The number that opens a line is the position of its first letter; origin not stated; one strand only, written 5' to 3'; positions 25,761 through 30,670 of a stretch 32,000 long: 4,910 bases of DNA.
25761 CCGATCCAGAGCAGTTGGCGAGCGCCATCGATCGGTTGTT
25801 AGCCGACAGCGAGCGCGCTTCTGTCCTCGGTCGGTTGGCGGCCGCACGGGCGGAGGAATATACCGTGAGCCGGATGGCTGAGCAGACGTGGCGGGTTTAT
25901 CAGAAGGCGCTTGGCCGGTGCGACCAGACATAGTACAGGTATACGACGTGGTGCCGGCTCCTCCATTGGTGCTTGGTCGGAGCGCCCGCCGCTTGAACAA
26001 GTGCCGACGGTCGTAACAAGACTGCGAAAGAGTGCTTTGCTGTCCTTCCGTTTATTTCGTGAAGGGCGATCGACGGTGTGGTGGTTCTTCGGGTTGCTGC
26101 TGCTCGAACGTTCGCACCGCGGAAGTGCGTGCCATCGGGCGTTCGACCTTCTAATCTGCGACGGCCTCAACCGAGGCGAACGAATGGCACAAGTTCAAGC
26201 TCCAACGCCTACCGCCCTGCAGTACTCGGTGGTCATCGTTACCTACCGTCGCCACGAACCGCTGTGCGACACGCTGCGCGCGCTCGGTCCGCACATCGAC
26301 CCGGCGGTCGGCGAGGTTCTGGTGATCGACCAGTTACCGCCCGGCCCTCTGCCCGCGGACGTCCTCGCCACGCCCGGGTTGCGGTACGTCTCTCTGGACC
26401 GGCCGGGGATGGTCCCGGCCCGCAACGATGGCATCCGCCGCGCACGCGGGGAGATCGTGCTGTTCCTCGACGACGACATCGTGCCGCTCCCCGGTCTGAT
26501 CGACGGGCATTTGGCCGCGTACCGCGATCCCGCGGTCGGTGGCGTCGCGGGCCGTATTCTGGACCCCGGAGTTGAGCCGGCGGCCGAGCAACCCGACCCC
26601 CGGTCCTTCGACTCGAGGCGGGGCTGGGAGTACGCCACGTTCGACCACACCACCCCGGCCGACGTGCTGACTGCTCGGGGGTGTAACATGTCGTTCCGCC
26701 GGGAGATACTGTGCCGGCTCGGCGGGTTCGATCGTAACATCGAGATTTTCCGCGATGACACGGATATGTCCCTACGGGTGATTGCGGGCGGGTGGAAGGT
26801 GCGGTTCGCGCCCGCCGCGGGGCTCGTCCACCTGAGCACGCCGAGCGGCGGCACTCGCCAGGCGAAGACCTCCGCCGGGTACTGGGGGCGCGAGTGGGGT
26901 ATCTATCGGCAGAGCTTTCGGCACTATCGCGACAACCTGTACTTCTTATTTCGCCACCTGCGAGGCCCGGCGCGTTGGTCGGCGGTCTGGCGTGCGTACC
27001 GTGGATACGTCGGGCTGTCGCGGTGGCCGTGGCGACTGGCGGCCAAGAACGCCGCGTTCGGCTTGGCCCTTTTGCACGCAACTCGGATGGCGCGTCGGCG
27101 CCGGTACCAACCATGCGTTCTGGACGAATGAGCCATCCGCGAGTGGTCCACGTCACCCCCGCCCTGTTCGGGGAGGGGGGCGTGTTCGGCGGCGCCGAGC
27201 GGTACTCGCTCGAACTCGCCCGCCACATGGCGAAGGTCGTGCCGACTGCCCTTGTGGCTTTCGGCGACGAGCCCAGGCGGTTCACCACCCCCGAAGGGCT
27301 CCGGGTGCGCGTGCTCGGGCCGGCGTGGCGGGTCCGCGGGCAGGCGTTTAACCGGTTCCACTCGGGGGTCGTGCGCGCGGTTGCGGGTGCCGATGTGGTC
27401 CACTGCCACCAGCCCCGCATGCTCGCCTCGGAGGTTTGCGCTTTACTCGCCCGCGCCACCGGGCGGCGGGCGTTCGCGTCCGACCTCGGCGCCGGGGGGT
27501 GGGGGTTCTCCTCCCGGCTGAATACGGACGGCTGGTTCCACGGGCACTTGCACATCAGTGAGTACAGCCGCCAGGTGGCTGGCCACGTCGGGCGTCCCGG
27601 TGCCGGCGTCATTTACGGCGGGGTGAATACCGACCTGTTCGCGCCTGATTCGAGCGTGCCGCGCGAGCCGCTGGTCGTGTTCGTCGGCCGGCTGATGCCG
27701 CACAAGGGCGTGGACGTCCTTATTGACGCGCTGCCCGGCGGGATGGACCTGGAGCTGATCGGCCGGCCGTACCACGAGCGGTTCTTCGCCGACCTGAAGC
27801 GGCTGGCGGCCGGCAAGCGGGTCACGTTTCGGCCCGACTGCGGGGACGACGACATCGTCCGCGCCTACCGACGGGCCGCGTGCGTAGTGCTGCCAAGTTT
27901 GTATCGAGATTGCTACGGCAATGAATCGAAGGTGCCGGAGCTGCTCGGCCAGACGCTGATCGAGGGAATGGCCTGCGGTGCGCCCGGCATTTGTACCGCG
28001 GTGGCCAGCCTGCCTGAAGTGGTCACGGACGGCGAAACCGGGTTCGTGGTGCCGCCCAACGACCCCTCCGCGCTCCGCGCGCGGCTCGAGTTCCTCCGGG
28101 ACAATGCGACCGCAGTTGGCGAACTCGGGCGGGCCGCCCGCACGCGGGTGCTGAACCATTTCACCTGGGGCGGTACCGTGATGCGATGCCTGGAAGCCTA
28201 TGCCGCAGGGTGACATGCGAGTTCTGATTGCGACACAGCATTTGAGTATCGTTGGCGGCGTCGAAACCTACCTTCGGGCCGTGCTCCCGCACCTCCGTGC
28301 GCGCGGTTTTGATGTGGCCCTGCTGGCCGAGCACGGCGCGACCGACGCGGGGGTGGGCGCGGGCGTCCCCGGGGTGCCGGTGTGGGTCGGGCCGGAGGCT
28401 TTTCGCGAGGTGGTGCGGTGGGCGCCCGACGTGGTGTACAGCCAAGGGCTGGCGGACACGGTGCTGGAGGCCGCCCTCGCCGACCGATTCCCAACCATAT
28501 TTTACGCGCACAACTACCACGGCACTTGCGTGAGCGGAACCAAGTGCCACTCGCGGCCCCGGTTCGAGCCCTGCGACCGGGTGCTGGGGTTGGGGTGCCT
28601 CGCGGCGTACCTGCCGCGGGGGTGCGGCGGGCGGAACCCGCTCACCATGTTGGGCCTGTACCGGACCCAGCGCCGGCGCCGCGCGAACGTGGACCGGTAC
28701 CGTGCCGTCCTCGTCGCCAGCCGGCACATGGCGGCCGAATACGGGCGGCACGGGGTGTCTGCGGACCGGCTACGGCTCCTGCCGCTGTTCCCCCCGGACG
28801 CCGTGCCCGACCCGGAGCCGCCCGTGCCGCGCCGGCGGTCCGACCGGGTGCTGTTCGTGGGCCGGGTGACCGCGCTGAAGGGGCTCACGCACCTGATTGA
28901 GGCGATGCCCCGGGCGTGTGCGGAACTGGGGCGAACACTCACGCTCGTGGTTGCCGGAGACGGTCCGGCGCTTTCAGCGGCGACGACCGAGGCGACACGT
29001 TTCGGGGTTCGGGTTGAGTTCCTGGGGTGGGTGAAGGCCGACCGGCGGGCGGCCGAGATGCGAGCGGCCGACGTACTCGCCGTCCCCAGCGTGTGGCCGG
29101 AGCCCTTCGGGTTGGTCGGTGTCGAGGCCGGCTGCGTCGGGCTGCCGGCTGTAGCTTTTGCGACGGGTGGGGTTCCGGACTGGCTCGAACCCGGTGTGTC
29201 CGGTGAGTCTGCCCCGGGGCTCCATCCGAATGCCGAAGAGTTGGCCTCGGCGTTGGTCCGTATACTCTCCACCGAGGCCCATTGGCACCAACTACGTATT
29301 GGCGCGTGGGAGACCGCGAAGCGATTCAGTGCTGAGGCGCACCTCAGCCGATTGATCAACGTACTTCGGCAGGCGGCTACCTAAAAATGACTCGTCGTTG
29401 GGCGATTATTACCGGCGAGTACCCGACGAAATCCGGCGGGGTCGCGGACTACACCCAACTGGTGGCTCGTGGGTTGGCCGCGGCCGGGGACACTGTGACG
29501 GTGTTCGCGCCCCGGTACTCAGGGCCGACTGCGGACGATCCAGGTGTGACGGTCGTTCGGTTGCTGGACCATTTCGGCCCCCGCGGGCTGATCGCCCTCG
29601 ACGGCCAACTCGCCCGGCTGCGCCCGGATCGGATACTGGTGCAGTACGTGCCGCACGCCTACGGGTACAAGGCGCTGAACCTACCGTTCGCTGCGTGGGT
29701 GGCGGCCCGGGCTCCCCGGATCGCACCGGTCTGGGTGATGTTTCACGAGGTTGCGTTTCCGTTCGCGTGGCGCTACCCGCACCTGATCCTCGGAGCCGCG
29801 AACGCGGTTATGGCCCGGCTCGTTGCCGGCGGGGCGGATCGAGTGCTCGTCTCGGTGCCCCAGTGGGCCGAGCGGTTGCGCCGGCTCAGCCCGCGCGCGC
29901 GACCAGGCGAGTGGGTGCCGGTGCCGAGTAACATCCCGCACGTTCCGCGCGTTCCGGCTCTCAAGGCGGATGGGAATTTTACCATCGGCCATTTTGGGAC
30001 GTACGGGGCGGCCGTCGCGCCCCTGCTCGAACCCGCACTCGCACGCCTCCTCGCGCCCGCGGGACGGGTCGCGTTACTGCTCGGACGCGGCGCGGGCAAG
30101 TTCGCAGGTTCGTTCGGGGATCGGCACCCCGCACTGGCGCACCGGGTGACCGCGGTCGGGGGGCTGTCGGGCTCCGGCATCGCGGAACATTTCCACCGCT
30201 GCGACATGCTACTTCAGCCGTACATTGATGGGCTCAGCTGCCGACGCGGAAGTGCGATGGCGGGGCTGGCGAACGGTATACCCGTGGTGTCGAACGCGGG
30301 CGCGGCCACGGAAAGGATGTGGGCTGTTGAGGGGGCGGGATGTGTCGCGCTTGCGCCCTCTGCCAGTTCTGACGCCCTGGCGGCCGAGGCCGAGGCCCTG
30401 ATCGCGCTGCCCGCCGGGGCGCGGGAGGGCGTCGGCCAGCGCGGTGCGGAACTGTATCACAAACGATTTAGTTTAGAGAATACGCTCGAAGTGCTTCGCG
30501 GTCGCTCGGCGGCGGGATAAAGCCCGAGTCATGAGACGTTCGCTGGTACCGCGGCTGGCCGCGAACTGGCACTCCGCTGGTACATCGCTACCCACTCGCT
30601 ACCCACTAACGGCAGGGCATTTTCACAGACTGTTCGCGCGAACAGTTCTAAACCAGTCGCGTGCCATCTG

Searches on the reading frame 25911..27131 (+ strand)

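Call 6: search_protein_families(library=pfam, proteins=[window:25911-27131:+], max_evalue=0.01)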
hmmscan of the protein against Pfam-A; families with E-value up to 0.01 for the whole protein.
window:25911-27131:+ (406 aa): 4 families
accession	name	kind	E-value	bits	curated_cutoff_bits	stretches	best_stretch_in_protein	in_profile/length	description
PF13632.12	Glyco_trans_2_3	-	1.5e-14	54.7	27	1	182-393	1-180/198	Glycosyl transferase family group 2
PF00535.33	Glycos_transf_2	-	7.2e-14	52.5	23.3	1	106-267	1-164/168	Glycosyl transferase family 2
PF13641.12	Glyco_tranf_2_3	-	1.2e-09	39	27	1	157-310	60-214/230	Glycosyltransferase like family 2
PF13506.12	Glyco_transf_21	-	2.2e-05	24.5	21.7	1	174-303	25-150/174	Glycosyl transferase family 21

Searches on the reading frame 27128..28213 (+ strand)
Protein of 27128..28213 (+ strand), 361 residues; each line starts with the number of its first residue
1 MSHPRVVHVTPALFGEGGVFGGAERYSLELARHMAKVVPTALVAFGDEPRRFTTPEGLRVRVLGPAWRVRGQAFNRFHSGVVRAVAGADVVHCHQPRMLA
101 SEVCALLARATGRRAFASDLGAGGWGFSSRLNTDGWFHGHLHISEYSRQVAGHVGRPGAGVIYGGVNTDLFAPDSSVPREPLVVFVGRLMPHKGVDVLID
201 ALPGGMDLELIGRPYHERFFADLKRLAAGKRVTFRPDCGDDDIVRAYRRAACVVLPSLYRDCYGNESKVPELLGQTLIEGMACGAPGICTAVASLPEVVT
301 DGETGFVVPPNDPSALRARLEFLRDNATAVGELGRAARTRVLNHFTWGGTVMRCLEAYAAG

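Call 47: search_protein_families(library=pfam, proteins=[window:27128-28213:+], max_evalue=0.01)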
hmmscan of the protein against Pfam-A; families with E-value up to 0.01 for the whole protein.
window:27128-28213:+ (361 aa): 4 families
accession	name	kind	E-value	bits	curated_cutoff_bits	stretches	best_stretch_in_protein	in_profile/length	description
PF00534.26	Glycos_transf_1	-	3.8e-25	88.9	26.4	1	178-338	13-170/172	Glycosyl transferases group 1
PF13692.12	Glyco_trans_1_4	-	6.6e-23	82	27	1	181-323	2-139/142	Glycosyl transferases group 1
PF13524.12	Glyco_trans_1_2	-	1.6e-10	41.5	25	1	204-351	13-139/144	Glycosyl transferase-like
PF13439.12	Glyco_transf_4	-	8.5e-07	29.6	28.5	1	20-112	1-96/170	Glycosyltransferase Family 4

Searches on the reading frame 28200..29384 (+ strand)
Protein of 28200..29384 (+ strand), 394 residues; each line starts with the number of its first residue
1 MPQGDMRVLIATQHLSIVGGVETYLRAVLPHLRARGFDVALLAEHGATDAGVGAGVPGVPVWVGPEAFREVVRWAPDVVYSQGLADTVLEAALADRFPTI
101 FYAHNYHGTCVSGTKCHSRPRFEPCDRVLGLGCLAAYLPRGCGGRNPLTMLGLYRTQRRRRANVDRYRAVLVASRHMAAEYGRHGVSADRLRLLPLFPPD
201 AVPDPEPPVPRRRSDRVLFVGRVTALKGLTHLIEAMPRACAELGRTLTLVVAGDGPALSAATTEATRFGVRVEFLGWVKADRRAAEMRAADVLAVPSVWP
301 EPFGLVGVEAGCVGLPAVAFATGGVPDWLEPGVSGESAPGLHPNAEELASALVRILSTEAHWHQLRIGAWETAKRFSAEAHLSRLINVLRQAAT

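Call 7: search_protein_families(library=pfam, proteins=[window:28200-29384:+], max_evalue=0.01)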
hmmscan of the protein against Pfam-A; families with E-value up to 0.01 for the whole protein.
window:28200-29384:+ (394 aa): 5 families
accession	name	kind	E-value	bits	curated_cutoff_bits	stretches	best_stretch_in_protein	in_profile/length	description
PF00534.26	Glycos_transf_1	-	2.5e-25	89.4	26.4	1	215-365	16-165/172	Glycosyl transferases group 1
PF13692.12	Glyco_trans_1_4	-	3.9e-25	89.2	27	1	216-357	3-141/142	Glycosyl transferases group 1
PF20706.3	GT4-conflict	-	9.8e-14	51.5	26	1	188-338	172-329/385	Family 4 Glycosyltransferase in conflict systems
PF13579.12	Glyco_trans_4_4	-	3.3e-09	37.7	29.7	1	19-195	1-156/158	Glycosyl transferase 4-like domain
PF13439.12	Glyco_transf_4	-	3.5e-09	37.4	28.5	1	18-195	1-163/170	Glycosyltransferase Family 4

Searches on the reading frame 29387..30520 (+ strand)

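Call 7: search_protein_families(library=pfam, proteins=[window:29387-30520:+], max_evalue=0.01)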
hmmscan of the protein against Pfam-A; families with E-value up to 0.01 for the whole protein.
window:29387-30520:+ (377 aa): 3 families
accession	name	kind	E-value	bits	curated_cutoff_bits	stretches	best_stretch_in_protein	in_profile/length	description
PF13579.12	Glyco_trans_4_4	-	3.2e-15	57.3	29.7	1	17-178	1-156/158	Glycosyl transferase 4-like domain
PF13439.12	Glyco_transf_4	-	4.9e-10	40.1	28.5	1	17-167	2-152/170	Glycosyltransferase Family 4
PF08323.17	Glyco_transf_5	-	0.00065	19.9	22.7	1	8-57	5-57/239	Starch synthase catalytic domain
